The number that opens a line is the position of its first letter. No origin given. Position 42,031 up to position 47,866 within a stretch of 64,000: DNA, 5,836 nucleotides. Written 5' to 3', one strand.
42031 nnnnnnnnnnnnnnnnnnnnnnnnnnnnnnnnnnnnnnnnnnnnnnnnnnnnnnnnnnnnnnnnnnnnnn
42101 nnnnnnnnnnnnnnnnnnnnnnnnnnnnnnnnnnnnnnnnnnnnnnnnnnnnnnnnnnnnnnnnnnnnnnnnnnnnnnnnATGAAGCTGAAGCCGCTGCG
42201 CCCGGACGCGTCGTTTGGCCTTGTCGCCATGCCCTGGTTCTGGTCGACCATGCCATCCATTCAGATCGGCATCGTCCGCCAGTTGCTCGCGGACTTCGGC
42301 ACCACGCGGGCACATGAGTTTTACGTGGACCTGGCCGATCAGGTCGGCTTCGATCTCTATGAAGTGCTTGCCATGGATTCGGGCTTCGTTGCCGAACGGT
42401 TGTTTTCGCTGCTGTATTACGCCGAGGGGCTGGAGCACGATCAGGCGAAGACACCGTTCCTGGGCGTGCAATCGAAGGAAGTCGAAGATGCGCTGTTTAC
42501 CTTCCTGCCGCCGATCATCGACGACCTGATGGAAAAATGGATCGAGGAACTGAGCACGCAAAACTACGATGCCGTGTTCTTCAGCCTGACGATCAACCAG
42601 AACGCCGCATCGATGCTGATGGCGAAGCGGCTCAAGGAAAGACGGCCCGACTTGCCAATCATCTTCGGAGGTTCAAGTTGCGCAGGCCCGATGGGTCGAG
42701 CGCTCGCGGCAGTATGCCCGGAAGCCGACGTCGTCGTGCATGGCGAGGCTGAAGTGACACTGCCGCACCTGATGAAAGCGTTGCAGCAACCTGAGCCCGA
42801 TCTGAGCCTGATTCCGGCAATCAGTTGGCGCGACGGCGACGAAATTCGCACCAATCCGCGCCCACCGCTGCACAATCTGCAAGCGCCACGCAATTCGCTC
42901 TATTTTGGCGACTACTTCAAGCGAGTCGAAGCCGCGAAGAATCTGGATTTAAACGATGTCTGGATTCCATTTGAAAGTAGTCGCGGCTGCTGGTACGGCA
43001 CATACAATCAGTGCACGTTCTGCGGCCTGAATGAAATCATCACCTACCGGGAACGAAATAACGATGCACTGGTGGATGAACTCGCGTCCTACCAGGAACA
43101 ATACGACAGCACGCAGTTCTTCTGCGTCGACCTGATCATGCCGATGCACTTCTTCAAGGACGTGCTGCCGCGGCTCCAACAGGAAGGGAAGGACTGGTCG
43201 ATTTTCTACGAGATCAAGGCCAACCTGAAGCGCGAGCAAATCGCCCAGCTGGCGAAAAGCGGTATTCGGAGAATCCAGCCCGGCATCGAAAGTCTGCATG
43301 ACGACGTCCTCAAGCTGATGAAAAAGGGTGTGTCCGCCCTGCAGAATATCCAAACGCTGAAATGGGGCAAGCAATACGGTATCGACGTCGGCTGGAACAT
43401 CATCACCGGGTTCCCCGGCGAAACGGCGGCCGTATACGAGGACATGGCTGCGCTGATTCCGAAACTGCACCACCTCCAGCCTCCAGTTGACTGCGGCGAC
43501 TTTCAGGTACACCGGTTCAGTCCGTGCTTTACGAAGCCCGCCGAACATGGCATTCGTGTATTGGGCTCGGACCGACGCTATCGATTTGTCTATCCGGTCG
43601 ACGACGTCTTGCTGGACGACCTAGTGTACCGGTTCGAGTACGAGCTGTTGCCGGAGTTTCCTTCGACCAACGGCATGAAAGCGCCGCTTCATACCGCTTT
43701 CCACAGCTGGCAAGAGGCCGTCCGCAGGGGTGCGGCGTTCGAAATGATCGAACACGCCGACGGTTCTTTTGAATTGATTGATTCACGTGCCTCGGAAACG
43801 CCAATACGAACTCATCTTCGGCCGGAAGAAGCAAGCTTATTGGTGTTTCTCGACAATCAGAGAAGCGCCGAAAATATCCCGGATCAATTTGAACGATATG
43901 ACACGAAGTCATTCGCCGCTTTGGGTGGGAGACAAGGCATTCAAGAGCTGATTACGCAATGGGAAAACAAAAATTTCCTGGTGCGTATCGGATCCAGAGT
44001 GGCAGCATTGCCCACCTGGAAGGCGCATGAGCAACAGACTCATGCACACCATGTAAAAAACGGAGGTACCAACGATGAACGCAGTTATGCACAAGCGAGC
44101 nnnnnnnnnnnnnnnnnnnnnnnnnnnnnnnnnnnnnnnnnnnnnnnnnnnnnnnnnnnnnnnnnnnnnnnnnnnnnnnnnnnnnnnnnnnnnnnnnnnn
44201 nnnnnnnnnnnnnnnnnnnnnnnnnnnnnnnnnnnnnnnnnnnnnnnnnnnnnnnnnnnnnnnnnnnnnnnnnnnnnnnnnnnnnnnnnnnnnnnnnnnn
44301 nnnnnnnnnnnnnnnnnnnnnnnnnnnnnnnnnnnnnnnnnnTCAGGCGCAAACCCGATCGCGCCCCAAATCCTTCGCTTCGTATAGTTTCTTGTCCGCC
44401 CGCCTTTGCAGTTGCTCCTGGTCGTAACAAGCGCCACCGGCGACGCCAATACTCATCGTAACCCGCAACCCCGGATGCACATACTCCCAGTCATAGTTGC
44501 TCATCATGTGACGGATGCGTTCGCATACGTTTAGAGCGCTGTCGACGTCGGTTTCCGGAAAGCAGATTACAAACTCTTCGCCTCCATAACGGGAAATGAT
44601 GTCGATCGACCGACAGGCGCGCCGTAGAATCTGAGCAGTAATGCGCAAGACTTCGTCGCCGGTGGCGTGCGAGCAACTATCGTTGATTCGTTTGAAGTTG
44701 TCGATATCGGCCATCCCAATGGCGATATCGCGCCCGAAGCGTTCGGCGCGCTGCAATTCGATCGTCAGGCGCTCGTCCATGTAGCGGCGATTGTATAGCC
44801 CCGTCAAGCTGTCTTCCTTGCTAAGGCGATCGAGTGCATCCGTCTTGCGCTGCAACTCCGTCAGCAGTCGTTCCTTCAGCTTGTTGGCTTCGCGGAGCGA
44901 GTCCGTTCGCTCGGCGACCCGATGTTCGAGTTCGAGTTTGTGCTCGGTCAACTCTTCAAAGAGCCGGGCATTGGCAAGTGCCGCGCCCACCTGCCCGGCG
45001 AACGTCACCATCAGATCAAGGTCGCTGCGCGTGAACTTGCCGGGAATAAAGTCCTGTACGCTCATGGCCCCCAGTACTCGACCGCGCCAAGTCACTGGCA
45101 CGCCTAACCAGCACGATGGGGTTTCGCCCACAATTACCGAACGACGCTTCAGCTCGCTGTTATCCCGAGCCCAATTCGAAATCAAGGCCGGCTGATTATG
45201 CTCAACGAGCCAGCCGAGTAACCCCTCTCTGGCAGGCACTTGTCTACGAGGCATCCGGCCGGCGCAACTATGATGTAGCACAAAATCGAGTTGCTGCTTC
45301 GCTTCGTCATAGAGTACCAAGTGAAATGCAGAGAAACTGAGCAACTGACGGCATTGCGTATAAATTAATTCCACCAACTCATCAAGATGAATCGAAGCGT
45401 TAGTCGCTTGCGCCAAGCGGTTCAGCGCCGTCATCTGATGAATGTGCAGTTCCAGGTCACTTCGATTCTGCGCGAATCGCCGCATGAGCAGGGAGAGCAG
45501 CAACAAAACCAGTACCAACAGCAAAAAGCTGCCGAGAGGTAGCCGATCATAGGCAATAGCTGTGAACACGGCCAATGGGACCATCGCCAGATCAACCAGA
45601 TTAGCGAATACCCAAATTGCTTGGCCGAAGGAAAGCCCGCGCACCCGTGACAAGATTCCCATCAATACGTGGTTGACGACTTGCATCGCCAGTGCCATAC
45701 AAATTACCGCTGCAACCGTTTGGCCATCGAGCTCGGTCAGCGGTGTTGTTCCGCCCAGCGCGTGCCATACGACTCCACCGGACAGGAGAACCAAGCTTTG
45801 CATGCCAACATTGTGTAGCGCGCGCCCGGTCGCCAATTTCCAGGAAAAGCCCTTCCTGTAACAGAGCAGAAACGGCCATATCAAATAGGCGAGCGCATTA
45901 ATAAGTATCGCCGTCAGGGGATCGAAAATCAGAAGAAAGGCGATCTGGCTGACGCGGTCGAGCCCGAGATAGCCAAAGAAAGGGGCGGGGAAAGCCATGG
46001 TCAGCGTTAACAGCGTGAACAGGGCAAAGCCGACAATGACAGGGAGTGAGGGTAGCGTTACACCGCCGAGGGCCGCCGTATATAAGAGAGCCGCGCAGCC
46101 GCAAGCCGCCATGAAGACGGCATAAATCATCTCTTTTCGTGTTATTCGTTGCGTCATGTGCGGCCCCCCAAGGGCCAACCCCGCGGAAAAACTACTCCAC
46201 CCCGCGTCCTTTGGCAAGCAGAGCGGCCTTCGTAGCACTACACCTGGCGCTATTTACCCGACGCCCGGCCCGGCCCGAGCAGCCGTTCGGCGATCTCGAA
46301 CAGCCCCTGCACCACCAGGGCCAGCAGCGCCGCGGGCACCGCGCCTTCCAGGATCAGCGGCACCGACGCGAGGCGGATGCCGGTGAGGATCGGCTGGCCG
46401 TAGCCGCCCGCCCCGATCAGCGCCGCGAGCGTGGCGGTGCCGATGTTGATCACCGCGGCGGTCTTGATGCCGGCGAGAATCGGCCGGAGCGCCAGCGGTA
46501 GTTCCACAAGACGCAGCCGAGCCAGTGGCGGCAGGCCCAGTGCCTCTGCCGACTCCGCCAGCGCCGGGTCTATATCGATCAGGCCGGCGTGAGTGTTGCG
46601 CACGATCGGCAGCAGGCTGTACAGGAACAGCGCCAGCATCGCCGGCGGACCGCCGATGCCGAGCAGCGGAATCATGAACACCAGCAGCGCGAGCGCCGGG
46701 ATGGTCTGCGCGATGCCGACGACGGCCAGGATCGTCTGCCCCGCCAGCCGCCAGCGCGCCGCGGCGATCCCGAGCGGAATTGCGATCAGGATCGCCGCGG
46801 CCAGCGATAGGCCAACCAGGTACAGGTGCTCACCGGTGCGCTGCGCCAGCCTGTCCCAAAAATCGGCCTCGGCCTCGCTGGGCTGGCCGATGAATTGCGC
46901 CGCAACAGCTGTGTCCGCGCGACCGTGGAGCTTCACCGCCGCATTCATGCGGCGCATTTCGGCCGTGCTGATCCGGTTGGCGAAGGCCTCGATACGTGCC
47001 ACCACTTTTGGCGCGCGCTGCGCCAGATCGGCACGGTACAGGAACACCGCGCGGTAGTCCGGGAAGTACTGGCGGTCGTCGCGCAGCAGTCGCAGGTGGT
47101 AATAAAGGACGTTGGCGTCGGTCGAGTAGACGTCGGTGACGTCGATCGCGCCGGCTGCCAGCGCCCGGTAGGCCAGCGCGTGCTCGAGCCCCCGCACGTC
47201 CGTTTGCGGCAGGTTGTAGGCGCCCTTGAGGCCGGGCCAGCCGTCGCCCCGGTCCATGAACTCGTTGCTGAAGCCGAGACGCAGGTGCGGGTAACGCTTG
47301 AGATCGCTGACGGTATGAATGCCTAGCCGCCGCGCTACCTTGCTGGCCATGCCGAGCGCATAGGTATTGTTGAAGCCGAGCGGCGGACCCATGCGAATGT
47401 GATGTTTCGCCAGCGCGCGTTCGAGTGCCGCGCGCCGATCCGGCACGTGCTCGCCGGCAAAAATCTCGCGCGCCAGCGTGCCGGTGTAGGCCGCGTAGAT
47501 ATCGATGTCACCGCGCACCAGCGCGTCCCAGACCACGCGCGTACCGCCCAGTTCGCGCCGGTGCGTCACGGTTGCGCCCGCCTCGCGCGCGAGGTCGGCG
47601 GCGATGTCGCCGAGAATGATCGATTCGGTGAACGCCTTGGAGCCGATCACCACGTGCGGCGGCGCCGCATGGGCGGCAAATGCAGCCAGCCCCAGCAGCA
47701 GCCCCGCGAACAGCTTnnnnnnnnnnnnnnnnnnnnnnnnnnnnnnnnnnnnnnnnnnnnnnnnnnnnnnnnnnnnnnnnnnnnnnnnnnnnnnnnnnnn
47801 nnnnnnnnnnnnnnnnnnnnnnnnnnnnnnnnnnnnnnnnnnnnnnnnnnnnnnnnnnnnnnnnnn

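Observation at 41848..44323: Orphan minimal RiPP-like cassette: acidic 86-aa protein, B12/radical-SAM maturase with an RRE-like tail, and a 65-aa candidate precursor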

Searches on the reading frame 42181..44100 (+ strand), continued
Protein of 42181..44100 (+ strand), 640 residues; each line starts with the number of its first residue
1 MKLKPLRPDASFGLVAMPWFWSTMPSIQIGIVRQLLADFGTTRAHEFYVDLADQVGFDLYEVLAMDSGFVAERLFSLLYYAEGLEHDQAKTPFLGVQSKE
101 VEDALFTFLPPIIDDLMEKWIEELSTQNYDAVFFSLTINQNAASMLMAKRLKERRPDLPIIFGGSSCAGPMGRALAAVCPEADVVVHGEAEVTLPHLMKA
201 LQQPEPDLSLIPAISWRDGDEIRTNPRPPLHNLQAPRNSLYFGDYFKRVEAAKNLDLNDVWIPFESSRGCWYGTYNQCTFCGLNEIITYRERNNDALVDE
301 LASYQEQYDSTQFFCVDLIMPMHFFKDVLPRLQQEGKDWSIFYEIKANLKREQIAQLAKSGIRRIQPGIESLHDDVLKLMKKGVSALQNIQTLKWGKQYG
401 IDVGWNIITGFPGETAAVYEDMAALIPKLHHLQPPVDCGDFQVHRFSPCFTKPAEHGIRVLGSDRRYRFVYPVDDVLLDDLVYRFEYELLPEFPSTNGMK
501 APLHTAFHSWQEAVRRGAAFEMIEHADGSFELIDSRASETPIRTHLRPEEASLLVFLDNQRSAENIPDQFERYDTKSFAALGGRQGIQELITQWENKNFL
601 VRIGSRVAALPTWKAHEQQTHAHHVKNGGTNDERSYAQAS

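Call 87: find_encoding_contigs(protein=P0054, flank=4000, max_places=1)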
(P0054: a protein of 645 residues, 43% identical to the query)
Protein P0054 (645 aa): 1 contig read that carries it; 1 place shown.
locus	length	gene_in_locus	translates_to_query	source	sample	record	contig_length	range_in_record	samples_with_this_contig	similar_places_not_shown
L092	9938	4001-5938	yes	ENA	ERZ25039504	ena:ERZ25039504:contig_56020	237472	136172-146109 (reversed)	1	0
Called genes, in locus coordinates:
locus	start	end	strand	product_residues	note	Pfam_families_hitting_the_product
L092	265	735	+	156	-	PF22811:Zn_ribbon_NrdR, PF03477:ATP-cone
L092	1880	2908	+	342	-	PF01636:APH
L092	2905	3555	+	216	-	-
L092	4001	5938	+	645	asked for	PF02310:B12-binding (weak), PF04055:Radical_SAM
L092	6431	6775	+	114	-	-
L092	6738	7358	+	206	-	PF08241:Methyltransf_11 (weak)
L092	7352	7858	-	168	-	PF13358:DDE_3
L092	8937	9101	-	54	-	-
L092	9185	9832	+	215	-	-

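Call 88: find_encoding_contigs(protein=P0049, flank=4000, max_places=1)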
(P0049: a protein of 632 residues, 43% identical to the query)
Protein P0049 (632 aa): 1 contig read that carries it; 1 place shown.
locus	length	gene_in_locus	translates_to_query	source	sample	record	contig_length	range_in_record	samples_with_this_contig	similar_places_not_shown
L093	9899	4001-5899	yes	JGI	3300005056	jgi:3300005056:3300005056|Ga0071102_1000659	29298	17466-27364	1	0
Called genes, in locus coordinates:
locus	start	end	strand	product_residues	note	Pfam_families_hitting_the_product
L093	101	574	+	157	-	-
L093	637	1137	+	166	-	PF05656:DUF805, PF09851:SHOCT (weak)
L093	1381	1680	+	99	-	PF02985:HEAT (faint), PF13646:HEAT_2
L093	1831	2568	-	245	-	PF27146:Y4jL_N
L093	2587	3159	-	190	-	PF00589:Phage_integrase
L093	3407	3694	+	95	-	-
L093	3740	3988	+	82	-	-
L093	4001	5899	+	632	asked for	PF04055:Radical_SAM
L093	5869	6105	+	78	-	-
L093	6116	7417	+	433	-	PF25816:RamC_N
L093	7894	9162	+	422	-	PF13401:AAA_22 (weak)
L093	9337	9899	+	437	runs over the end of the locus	PF13384:HTH_23 (weak), PF13518:HTH_28 (weak), PF13551:HTH_29 (weak), PF13565:HTH_32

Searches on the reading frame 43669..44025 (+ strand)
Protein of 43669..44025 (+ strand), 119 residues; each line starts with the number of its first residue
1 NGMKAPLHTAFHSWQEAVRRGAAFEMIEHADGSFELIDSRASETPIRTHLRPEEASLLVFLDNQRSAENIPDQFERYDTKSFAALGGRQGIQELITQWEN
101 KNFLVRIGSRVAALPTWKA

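Call 36: search_protein_families(library=pfam, proteins=[window:43669-44025:+], max_evalue=10)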
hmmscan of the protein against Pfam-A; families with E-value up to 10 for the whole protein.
window:43669-44025:+ (119 aa): 0 families

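Call 41: search_solved_structures(query=A4, max_evalue=10)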
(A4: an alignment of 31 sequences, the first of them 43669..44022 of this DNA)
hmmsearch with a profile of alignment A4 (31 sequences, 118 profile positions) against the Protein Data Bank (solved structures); distinct sequences matched with E-value up to 10: 2.
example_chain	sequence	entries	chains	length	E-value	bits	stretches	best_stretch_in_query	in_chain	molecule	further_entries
6veh_A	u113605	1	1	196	0.11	15.4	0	76-111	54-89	HEAT repeat domain-containing protein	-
6fec_u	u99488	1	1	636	0.45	13.5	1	32-74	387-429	Eukaryotic translation initiation factor 4B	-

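Call 47: predict_structure(alignment_id=A4)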
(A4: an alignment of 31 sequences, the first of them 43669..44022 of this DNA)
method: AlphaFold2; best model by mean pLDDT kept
length: 118 residues; sequences in the alignment: 31
mean_pLDDT: 94.7   pTM: 0.84
mean pLDDT of the five models: 94.7, 94.7, 93.9, 93.1, 92.3
residues with pLDDT >= 90: 107; 70-90: 9; 50-70: 2; < 50: 0
segments of 3 or more residues with pLDDT < 50: none
pLDDT, mean of each block of 10 residues (from residue 1): 81 92 96 97 95 98 93 98 98 97 94 96
secondary structure, 60 per line:
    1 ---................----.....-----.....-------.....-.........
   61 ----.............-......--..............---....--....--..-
elements in order: H4-19 E24-28 E34-38 E46-50 H52-60 H67-77 H79-84 H87-100 E104-107 E110-113

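Call 82: fold_search(model_id=the predicted structure, library=pdb)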
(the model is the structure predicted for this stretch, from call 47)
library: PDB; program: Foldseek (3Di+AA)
matches with E <= 10: 745; with E <= 0.001: 0
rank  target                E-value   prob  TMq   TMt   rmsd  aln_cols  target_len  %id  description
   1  9rvy_D                1.3e-01  0.91  0.36  0.11   3.6        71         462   17  Egalitarian-BicD in complex with K10 TLS RNA (Structure A) (released 2026-03-25)
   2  9rwb_D                1.4e-01  0.89  0.34  0.11   3.6        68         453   18  Egalitarian-BicD in complex with hSL1 and hSL2 of the hairy localization element (released 2026-03-25)
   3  9rw3_D                3.5e-01  0.77  0.36  0.11   3.6        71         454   17  Egalitarian-BicD in complex with hSL1 of the hairy localization element (Structure A) (released 2026-03-25)
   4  9rw7_D                3.5e-01  0.77  0.36  0.11   3.6        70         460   17  Egalitarian-BicD in complex with bcdSLV of bicoid mRNA (Structure A) (released 2026-03-25)
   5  9rw3_C                3.5e-01  0.69  0.35  0.28   3.6        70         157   21  Egalitarian-BicD in complex with hSL1 of the hairy localization element (Structure A) (released 2026-03-25)
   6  9rw4_D                3.7e-01  0.75  0.35  0.11   3.6        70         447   17  Egalitarian-BicD in complex with hSL1 of the hairy localization element (Structure B) (released 2026-03-25)
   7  7t8o_A                3.7e-01  0.44  0.33  0.19   7.8        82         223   13  Crystal Structure of the Crp/Fnr Family Transcriptional Regulator from Listeria monocytogenes (released 2021-12-29)
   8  8a5y_T                4.2e-01  0.44  0.39  0.09  14.7       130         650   11  S. cerevisiae apo unphosphorylated APC/C. (released 2022-08-31)
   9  7vzy_B                4.2e-01  0.21  0.31  0.08   7.7       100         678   14  The structure of GdmN complex with AMP and 20-O-methyl-19-chloroproansamitocin (released 2022-11-16)
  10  9rvy_C                4.5e-01  0.69  0.35  0.29   3.6        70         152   17  Egalitarian-BicD in complex with K10 TLS RNA (Structure A) (released 2026-03-25)
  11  5x12                  4.5e-01  0.66  0.35  0.25   4.7        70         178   10  Crystal structure of Bacillus subtilis PadR (released 2017-11-22)
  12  7vzz_B                4.5e-01  0.23  0.33  0.08   7.6       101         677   14  The structure of GdmN in complex with the natural tetrahedral intermediate, carbamoyl adenylate, and 20-O-methyl-19-ch (released 2022-11-16)
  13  8a3t_T                4.7e-01  0.54  0.39  0.09   8.6       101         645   13  S. cerevisiae APC/C-Cdh1 complex (released 2022-08-31)
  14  7qz8_B                5.1e-01  0.66  0.33  0.38   4.1        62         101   11  Transcriptional regulator LmrR with bound daunomycin and with Trp-67 and Trp-96 replaced by the unnatural amino acid 5 (released 2022-11-23)
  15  3b02                  5.4e-01  0.16  0.31  0.20  13.8       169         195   13  Crystal structure of TTHB099, a transcriptional regulator CRP family from Thermus thermophilus HB8 (released 2011-06-15)
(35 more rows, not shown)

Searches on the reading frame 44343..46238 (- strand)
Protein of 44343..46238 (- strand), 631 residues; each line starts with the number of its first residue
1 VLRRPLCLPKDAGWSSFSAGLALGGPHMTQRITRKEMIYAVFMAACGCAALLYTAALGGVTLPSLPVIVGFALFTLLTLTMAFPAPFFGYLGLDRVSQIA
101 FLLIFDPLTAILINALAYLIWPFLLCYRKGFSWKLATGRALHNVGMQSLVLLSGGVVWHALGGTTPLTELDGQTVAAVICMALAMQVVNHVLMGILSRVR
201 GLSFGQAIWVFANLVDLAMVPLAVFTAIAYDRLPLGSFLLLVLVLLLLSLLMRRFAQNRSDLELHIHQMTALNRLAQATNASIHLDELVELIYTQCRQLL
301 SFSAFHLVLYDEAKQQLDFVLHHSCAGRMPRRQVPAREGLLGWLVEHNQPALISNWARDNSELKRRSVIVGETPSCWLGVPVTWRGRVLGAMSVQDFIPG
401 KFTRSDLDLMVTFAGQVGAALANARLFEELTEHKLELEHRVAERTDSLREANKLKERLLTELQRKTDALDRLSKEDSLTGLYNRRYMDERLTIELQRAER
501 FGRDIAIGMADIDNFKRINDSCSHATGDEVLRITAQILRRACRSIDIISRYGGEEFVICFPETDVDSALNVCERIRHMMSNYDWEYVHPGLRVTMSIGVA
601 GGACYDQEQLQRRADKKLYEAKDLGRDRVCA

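Call 4: search_protein_families(library=ncbifam, proteins=[window:44343-46238:-], max_evalue=0.1)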
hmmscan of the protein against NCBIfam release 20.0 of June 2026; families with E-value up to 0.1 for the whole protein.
window:44343-46238:- (631 aa): 24 families
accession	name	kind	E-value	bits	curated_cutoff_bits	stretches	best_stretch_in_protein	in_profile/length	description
NF038266.1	diguan_SiaD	equivalog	3.6e-49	167.4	290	1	445-629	66-252/252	biofilm regulation diguanylate cyclase SiaD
TIGR00254.1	GGDEF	domain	3e-48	163.7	37.4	1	469-629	1-164/168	diguanylate cyclase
NF007135.0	PRK09581.1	equivalog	1.4e-47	162.6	474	1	461-630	280-453/457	PleD family two-component system response regulator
NF047654.1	DiguCycDgcRLepto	equivalog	7.7e-45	153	500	1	465-630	125-294/295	diguanylate cyclase DgcR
NF007380.0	PRK09894.1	equivalog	1.7e-41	142.5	256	1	459-630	114-285/296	diguanylate cyclase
NF041606.1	dguan_cyc_DgcA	equivalog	1.2e-36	126.4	370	1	473-630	178-337/340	diguanylate cyclase DgcA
NF007423.1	PRK09966.1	equivalog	5e-32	111.3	325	1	459-622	225-390/390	diguanylate cyclase DgcN/YfiN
NF051473.1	DigCycDgcsShew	equivalog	1.5e-31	109.9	400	1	469-627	131-286/291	diguanylate cyclase DgcS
NF011955.1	PRK15426.1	equivalog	5.8e-30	104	408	1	468-631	393-560/564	cellulose biosynthesis regulator diguanylate cyclase DgcQ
NF007298.0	PRK09776.1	equivalog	1.2e-27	96.3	1135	1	469-629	680-842/1111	diguanylate cyclase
NF007599.0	PRK10245.1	equivalog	1.7e-26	92.6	402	1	461-629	198-367/371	diguanylate cyclase AdrA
NF053781.1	cdiGMPphdstlr2612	equivalog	4e-24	84.4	1600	1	465-623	832-993/1268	Tlr1612 family c-di-GMP phosphodiesterase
NF045675.1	PhdiestaseDibA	equivalog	1.1e-23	83.5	980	1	460-627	190-359/623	phosphodiesterase DibA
NF040885.1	diguan_DgcJ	equivalog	2.7e-22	79.2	500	1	472-623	337-487/493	diguanylate cyclase DgcJ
NF047872.1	GGDEF_GdpS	equivalog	1.1e-20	74.1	400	1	473-629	187-347/355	GGDEF domain-containing protein GdpS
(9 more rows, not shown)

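Call 5: search_protein_families(library=pfam, proteins=[window:44343-46238:-], max_evalue=0.1)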
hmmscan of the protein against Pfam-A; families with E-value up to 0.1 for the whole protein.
window:44343-46238:- (631 aa): 7 families
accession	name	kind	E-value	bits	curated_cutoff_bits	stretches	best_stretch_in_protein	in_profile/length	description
PF00990.26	GGDEF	-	5.9e-40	137.1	23.8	1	475-628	3-161/161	Diguanylate cyclase, GGDEF domain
PF13185.12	GAF_2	-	1.1e-12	48.8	28.6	1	284-421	3-135/136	GAF domain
PF01590.32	GAF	-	8.2e-12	46.2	22.4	1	285-421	2-133/133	GAF domain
PF13492.12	GAF_3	-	8.5e-09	36.3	27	1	285-423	2-129/129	GAF domain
PF20697.3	NTase-conflict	-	0.0077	16.2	24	1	403-442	35-74/259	Pol beta superfamily nucleotidyltransferase in conflict systems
PF02949.25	7tm_6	-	0.015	14.8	25.8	1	208-290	115-194/313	7tm Odorant receptor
PF24898.2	GGDEF_GdpP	-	0.016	15.9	30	1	511-629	2-116/126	Cyclic-di-AMP phosphodiesterase GdpP-like, GGDEF domain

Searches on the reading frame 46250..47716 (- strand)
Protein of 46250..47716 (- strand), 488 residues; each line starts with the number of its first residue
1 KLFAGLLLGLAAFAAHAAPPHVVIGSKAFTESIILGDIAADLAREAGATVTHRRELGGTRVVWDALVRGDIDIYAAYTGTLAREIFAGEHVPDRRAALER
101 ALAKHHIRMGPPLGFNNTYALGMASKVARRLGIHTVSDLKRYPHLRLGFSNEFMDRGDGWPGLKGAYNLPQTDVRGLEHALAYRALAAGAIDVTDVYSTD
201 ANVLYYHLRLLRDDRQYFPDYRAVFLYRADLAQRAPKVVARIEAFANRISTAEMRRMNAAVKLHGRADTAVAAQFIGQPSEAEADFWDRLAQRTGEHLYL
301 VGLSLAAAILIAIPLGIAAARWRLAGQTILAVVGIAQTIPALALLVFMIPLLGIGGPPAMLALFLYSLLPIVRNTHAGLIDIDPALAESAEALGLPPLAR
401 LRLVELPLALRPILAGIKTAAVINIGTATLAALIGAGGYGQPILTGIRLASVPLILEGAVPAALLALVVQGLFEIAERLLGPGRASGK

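Call 71: search_protein_families(library=pfam, proteins=[window:46250-47716:-], max_evalue=0.00001)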
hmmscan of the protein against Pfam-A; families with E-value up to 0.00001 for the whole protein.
window:46250-47716:- (488 aa): 2 families
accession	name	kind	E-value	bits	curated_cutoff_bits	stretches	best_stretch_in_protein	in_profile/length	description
PF04069.17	OpuAC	-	8.8e-57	193.1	21.2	1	21-276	2-255/257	Substrate binding domain of ABC-type glycine betaine transport system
PF00528.27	BPD_transp_1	-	2.1e-18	67.1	26.4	1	312-481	1-179/184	Binding-protein-dependent transport system inner membrane component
